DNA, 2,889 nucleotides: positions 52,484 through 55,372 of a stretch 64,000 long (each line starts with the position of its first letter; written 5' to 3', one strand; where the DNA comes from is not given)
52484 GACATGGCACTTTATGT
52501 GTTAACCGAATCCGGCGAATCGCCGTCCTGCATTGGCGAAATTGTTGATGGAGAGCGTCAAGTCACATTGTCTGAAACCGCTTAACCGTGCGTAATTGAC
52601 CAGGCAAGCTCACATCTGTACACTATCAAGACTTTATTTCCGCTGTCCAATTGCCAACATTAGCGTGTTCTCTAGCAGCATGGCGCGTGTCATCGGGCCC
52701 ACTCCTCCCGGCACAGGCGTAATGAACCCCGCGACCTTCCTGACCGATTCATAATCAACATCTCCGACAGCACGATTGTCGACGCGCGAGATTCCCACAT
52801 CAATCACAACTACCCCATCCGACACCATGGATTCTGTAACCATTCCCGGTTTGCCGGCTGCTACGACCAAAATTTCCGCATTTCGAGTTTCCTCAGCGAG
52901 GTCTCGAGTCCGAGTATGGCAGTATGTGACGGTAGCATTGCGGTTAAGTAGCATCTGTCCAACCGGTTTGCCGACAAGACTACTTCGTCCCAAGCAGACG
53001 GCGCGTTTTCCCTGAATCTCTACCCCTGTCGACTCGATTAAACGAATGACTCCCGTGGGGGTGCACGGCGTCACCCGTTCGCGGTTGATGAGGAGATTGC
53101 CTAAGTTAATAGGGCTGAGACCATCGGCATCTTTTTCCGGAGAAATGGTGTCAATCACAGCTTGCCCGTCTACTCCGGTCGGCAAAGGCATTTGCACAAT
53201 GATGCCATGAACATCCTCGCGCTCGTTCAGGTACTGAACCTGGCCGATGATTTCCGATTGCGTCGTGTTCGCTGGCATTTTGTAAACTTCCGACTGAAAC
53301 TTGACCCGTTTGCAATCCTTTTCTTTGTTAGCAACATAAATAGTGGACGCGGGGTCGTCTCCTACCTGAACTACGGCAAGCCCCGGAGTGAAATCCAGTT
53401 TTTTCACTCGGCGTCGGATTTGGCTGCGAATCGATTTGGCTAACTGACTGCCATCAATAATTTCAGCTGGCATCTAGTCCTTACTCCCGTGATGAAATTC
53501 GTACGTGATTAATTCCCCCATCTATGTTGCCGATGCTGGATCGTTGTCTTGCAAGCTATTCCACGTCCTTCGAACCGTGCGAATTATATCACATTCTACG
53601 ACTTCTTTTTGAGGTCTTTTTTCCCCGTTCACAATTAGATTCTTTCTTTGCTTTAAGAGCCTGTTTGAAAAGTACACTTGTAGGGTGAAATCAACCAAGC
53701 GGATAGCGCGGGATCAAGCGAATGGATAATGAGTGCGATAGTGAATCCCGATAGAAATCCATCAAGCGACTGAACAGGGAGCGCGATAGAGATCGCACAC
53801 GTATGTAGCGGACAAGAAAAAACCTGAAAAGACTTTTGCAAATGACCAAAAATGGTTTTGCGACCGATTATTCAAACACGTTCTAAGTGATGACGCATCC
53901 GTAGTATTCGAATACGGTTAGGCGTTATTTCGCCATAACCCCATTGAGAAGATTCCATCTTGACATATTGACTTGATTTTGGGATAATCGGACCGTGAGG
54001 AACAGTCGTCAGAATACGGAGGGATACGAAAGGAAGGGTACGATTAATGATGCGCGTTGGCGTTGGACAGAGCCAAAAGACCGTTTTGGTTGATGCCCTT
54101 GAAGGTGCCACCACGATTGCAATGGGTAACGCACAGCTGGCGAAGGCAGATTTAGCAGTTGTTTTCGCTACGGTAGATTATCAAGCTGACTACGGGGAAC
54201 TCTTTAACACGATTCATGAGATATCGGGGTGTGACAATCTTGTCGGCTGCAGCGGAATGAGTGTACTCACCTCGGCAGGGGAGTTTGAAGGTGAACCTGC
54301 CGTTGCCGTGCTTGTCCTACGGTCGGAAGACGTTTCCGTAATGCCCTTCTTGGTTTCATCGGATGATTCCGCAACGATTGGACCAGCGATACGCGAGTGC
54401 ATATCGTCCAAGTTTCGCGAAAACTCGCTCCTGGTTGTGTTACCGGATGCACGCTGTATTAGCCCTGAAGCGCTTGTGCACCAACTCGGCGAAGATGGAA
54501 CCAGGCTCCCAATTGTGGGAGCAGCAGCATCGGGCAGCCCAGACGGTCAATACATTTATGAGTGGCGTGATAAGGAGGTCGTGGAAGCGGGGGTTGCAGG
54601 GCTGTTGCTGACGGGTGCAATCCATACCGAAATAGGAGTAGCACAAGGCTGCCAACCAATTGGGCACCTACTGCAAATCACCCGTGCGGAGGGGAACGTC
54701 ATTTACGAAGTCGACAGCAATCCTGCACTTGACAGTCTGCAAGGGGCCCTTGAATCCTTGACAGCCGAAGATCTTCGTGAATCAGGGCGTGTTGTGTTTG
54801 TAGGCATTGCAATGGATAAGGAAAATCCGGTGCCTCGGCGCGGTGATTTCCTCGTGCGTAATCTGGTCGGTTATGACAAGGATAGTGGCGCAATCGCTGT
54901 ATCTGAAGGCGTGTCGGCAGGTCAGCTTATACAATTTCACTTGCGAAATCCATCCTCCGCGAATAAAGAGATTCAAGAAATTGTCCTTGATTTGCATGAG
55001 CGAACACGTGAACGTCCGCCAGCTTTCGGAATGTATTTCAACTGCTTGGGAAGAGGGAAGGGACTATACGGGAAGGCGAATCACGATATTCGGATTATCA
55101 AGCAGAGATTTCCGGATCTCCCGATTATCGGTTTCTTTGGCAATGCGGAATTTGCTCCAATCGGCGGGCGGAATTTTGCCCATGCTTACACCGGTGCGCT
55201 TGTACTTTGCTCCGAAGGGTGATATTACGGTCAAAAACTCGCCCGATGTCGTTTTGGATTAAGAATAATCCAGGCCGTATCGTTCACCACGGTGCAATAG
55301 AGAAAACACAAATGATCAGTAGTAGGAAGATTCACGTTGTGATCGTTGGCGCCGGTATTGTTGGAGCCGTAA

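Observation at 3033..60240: Dispersed, modular (BOX-like) intergenic repeat family: leader + 1-5 degenerate ~36-nt GATC-bounded units + C-rich tail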

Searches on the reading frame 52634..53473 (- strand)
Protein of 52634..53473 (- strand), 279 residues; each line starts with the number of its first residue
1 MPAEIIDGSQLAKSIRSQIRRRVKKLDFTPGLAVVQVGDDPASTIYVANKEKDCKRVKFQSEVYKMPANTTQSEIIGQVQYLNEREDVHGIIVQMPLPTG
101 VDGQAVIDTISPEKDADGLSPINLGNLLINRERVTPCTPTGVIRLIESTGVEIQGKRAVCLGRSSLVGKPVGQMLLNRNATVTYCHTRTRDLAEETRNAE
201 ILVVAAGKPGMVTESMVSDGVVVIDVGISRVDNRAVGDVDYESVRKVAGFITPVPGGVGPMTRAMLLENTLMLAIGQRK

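Call 47: search_protein_families(library=pfam, proteins=[window:52634-53473:-])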
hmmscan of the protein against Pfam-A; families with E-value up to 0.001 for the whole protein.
window:52634-53473:- (279 aa): 2 families
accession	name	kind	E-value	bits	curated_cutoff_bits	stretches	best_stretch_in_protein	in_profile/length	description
PF02882.25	THF_DHG_CYH_C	-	2e-65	219.5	27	1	121-274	2-156/160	Tetrahydrofolate dehydrogenase/cyclohydrolase, NAD(P)-binding domain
PF00763.28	THF_DHG_CYH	-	1.2e-37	129.2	32.8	1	6-117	1-115/115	Tetrahydrofolate dehydrogenase/cyclohydrolase, catalytic domain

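Call 48: find_related_loci(query=window:52634-53473:-, collection=genome_contigs, flank=10000)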
Query window:52634-53473:- (279 aa) in genome_contigs; peptide patterns used: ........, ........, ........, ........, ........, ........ (x = any residue, [..] = any of these).
303 stretches matched a pattern; 162 encode a relative of the query (tblastn E <= 1e-3); the best 80 are kept; 80 distinct loci.
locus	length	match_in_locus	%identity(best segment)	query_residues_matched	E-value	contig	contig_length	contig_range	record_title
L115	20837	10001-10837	92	1-279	3e-170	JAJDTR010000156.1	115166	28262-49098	MAG: Candidatus Poribacteria bacterium isolate jk18x1bzbins.36 k141_658793, whole genome shotgun sequence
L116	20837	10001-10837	91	1-279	2e-169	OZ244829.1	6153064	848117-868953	MAG: Candidatus Poribacteria bacterium isolate f10cb695-1b13-44a5-8b8c-8d396a4a49c1 genome assembly, chromosome: 1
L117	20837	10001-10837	91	1-279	3e-168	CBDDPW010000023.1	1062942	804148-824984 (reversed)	MAG: Candidatus Poribacteria bacterium isolate 3f36937d-8c17-4172-b0cd-efb7b76609bb genome assembly, contig: contig_23,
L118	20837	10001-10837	87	1-279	8e-166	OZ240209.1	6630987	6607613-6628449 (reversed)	MAG: Candidatus Poribacteria bacterium isolate 386b7814-a0df-4328-ba8d-cea90b69f229 genome assembly, chromosome: 1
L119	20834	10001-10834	89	1-278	2e-165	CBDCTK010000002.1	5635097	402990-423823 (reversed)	MAG: Candidatus Poribacteria bacterium isolate 5e1f03a3-4ce1-415a-a4c9-4ecbe52226bd genome assembly, contig: contig_2, w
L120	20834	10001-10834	87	1-278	2e-163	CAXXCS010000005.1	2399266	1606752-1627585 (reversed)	MAG: Candidatus Poribacteria bacterium isolate f2072dac-7ec4-414b-ba18-4a473c62d403 genome assembly, contig: contig_5, w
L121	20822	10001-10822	88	1-274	4e-161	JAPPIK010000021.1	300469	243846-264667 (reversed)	MAG: Candidatus Poribacteria bacterium isolate RHO2_bin_20 NODE_31_length_300469_cov_36.610867, whole genome shotgun seq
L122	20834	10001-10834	84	1-278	7e-157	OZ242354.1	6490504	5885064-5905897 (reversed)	MAG: Candidatus Poribacteria bacterium isolate 342ba744-3869-4f81-a489-a0f16b16fbc4 genome assembly, chromosome: 1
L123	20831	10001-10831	84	1-277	4e-156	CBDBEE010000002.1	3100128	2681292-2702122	MAG: Candidatus Poribacteria bacterium isolate 9eb15a66-94a6-4ca6-bf90-476f30333b94 genome assembly, contig: contig_2, w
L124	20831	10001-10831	71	1-277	3e-136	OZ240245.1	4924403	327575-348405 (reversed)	MAG: Candidatus Poribacteria bacterium isolate dca23892-4e13-4299-a543-0851fd76b4fe genome assembly, chromosome: 1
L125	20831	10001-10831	71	1-277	5e-136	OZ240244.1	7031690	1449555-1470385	MAG: Candidatus Poribacteria bacterium isolate 530b1872-db39-4376-9dde-5bfc35f27194 genome assembly, chromosome: 1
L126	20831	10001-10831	71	1-277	7e-135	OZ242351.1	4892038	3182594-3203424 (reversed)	MAG: Candidatus Poribacteria bacterium isolate f935c7b2-2358-4189-a958-9ccc83df77d9 genome assembly, chromosome: 1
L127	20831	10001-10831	70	1-277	2e-134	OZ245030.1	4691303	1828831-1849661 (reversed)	MAG: Candidatus Poribacteria bacterium isolate f3f56de0-ea6e-4eab-9813-cfd719c0cda4 genome assembly, chromosome: 1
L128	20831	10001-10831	70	1-277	3e-133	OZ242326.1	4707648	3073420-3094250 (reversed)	MAG: Candidatus Poribacteria bacterium isolate 51771988-02c0-4c83-b383-74e9f226940d genome assembly, chromosome: 1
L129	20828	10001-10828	70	1-276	2e-132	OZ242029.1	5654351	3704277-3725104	MAG: Candidatus Poribacteria bacterium isolate e47116a6-1c5e-4b36-9515-22f207f5838d genome assembly, chromosome: 1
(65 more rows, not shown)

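Call 60: search_protein_families(library=pfam, proteins=[L127:5955-7115:-], max_evalue=0.001)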
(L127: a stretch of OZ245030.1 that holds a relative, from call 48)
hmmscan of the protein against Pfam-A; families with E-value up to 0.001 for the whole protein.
L127:5955-7115:- (386 aa): 1 family
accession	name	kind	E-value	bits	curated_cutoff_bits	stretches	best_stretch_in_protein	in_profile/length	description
PF07690.21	MFS_1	-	1.5e-24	87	33.4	2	12-306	2-309/347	Major Facilitator Superfamily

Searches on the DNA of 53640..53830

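Call 21: search_rna_families(source=window, start=53640, end=53830, threshold=evalue, max_evalue=10, show_alignments=5)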
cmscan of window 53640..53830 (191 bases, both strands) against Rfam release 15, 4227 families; matches with E-value up to 10: 3.
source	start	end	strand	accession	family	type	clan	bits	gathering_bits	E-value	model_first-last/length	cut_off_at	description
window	53640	53679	+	RF01219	snoR100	Gene; snRNA; snoRNA; HACA-box;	-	16.1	50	0.73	77-116/116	5'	Small nucleolar RNA snoR100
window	53659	53704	-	RF02974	Fibro-purF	Cis-reg;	-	14.2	60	0.68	1-75/75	no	Fibro-purF RNA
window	53771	53830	-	RF02050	STnc470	Gene; sRNA;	-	12.8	80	0.27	168-226/226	5'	Salmonella enterica sRNA STnc470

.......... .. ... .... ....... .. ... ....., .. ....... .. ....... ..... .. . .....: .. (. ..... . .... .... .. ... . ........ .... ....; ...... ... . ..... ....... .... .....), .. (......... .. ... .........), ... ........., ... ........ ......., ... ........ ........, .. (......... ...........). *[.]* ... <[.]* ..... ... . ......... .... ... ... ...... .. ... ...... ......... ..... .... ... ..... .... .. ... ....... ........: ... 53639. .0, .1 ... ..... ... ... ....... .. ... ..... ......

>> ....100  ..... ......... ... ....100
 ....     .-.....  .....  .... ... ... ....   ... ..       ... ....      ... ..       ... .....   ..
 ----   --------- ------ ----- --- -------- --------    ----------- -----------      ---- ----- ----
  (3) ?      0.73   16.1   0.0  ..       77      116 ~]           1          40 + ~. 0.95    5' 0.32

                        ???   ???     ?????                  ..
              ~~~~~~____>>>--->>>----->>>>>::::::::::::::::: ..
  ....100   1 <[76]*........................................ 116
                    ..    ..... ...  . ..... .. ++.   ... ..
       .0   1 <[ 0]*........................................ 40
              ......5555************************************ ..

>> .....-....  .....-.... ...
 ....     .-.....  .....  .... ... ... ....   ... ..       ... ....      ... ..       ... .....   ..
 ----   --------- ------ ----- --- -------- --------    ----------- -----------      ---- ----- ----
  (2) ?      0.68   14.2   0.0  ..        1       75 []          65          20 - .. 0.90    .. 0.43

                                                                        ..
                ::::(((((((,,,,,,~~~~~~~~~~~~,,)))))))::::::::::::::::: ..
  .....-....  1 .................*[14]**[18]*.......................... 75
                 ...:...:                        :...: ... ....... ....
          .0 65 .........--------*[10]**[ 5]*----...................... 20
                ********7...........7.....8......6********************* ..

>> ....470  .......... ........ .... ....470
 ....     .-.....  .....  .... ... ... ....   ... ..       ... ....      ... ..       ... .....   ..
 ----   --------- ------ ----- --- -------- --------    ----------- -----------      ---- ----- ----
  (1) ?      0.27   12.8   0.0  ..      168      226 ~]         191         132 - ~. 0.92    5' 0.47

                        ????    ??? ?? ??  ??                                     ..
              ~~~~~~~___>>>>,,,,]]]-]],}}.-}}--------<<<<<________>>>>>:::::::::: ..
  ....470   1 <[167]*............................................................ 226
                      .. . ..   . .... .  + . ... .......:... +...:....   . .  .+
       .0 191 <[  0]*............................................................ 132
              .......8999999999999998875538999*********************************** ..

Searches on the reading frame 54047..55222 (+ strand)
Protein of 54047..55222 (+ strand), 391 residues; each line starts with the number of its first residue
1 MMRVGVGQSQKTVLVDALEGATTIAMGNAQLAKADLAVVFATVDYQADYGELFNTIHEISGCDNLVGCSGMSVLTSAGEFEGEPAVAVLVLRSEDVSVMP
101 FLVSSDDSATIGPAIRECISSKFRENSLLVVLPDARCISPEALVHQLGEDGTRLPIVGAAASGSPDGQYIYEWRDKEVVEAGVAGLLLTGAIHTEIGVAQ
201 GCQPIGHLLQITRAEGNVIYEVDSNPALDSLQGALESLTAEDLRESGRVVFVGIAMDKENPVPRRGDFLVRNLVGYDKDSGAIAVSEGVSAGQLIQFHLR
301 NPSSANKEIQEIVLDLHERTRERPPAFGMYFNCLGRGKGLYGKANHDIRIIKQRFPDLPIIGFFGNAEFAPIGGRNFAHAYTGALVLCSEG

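Call 47: search_protein_families(library=pfam, proteins=[window:54047-55222:+])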
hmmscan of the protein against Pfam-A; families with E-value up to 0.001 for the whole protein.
window:54047-55222:+ (391 aa): 2 families
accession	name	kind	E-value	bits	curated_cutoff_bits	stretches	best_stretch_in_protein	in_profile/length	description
PF08495.15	FIST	-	1.2e-32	113.8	23.2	1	35-223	1-187/189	FIST N domain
PF10442.14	FIST_C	-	1.3e-20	74.3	28.5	1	227-371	1-131/131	FIST C domain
